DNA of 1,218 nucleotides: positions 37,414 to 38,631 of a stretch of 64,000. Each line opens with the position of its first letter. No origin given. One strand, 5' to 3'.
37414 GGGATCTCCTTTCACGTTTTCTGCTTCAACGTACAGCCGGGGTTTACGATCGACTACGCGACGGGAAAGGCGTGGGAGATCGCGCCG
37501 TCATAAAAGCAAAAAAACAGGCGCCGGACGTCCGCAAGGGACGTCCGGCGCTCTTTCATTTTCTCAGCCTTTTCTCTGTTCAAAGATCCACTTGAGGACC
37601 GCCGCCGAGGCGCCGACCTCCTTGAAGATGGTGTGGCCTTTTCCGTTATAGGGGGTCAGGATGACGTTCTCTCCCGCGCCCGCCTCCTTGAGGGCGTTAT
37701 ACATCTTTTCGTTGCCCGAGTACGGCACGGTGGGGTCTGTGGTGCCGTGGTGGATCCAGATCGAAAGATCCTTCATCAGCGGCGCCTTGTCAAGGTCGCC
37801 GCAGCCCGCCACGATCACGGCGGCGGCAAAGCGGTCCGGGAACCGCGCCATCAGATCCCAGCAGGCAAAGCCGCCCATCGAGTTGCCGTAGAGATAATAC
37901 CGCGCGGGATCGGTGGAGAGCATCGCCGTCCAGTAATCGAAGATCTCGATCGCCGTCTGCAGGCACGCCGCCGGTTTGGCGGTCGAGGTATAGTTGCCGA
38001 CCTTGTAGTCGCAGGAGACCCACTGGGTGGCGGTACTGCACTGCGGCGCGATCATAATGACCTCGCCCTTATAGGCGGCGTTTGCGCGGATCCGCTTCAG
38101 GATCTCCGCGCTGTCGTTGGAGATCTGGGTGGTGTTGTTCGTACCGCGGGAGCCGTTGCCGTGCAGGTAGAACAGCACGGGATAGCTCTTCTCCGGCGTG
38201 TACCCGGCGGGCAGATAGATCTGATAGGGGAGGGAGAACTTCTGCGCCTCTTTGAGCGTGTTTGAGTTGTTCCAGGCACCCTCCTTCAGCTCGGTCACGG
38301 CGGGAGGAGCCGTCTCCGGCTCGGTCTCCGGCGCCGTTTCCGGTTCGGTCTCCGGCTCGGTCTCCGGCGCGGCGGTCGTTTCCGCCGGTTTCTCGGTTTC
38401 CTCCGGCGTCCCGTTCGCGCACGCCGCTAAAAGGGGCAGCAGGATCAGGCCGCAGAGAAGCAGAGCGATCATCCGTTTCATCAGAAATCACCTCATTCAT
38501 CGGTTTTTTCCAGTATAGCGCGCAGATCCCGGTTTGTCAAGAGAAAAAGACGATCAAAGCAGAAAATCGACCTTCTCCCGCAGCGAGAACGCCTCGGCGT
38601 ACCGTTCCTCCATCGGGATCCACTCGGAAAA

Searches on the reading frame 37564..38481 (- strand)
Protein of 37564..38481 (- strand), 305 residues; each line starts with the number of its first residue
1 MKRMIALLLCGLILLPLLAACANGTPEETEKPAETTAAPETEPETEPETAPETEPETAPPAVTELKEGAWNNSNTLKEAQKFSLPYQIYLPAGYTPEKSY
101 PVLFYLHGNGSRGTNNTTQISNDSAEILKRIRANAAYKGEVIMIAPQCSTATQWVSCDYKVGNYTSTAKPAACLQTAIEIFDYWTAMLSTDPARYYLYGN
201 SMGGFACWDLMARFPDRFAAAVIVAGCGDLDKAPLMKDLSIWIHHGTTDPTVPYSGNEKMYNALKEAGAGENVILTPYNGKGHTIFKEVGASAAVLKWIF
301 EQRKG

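Call 17: search_protein_families(library=pfam, proteins=[window:37564-38481:-], max_evalue=0.001)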
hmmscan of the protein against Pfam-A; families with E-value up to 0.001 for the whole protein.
window:37564-38481:- (305 aa): 6 families
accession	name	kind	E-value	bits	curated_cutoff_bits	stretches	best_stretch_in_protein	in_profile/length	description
PF00326.27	Peptidase_S9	-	7.4e-12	45.6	22.6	1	174-233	45-104/213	Prolyl oligopeptidase family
PF00756.26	Esterase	-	8.1e-10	39.3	22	1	85-237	9-159/251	Putative esterase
PF12146.15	Hydrolase_4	-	8.8e-07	28.9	27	0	194-229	77-112/239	Serine aminopeptidase, S33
PF02230.22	Abhydrolase_2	-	6.4e-06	26.6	23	1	99-287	13-203/217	Phospholipase/Carboxylesterase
PF00561.26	Abhydrolase_1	-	1.3e-05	25.5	25.8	1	177-231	55-104/245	alpha/beta hydrolase fold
PF01738.24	DLH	-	9.7e-05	22.5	21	1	173-288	77-191/217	Dienelactone hydrolase family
